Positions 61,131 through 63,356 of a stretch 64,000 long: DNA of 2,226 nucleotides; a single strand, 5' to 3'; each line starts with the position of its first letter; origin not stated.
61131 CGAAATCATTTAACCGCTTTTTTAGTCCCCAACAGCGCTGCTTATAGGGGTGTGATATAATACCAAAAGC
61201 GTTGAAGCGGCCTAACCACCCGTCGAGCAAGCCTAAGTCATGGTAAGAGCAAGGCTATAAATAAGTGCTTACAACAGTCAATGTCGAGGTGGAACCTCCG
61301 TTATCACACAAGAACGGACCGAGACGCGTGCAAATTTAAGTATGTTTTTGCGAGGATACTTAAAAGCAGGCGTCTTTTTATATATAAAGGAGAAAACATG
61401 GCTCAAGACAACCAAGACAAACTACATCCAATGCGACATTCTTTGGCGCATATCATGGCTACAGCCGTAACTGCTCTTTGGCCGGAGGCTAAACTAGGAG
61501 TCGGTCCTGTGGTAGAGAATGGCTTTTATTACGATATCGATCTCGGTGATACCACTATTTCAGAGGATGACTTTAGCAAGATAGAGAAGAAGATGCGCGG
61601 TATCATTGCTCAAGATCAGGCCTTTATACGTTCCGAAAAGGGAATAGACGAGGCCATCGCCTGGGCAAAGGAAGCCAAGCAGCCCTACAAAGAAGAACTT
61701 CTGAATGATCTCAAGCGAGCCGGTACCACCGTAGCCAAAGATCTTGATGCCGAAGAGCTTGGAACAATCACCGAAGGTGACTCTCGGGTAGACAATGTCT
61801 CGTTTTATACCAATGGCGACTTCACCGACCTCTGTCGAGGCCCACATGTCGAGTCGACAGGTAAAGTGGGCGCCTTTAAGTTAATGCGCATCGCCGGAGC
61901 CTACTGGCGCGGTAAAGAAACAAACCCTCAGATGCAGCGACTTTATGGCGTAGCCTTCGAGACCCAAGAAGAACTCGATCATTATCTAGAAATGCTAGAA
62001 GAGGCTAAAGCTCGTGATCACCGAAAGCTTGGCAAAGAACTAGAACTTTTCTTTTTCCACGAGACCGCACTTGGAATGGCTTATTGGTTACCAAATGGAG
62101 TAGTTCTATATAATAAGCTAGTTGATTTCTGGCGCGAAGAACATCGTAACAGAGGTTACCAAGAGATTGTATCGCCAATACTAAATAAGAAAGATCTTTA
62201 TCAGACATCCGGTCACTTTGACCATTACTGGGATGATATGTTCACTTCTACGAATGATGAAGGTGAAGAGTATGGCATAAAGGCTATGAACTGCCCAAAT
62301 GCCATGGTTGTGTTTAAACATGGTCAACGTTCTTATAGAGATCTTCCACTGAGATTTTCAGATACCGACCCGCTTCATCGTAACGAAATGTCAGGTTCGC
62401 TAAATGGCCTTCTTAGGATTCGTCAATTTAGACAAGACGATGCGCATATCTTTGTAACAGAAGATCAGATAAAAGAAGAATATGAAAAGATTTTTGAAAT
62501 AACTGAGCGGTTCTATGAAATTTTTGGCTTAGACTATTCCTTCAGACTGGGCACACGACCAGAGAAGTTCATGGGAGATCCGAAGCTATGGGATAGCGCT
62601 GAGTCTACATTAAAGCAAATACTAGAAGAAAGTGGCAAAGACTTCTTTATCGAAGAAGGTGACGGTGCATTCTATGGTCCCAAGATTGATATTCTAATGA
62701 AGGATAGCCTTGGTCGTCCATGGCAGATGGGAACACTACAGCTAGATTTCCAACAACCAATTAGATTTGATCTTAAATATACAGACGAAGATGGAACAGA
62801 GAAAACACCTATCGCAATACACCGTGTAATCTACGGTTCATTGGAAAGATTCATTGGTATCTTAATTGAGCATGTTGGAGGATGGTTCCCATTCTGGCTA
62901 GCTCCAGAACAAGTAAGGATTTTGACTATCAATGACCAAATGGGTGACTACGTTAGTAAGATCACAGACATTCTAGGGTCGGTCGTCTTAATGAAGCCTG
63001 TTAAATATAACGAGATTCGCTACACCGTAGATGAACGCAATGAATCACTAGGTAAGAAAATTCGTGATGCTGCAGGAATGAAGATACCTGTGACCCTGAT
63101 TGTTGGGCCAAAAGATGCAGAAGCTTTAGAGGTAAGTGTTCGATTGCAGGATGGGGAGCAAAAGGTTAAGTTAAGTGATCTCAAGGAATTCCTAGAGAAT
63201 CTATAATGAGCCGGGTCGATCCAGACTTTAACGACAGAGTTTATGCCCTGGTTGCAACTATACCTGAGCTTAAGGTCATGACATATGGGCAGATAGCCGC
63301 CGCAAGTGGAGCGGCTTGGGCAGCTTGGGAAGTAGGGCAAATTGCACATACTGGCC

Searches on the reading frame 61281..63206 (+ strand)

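Call 12: search_protein_families(library=pfam, proteins=[window:61281-63206:+], max_evalue=0.001)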
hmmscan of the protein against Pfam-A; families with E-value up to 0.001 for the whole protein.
window:61281-63206:+ (641 aa): 3 families
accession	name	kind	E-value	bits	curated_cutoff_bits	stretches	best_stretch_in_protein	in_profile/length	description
PF00587.30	tRNA-synt_2b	-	4e-44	151.3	29.3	1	322-531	2-178/179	tRNA synthetase class II core domain (G, H, P, S and T)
PF07973.19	tRNA_SAD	-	9.1e-16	58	24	1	173-222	1-44/44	Threonyl and Alanyl tRNA synthetase second additional domain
PF03129.25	HGTP_anticodon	-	3.2e-13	50.1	21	1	544-640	1-93/94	Anticodon binding domain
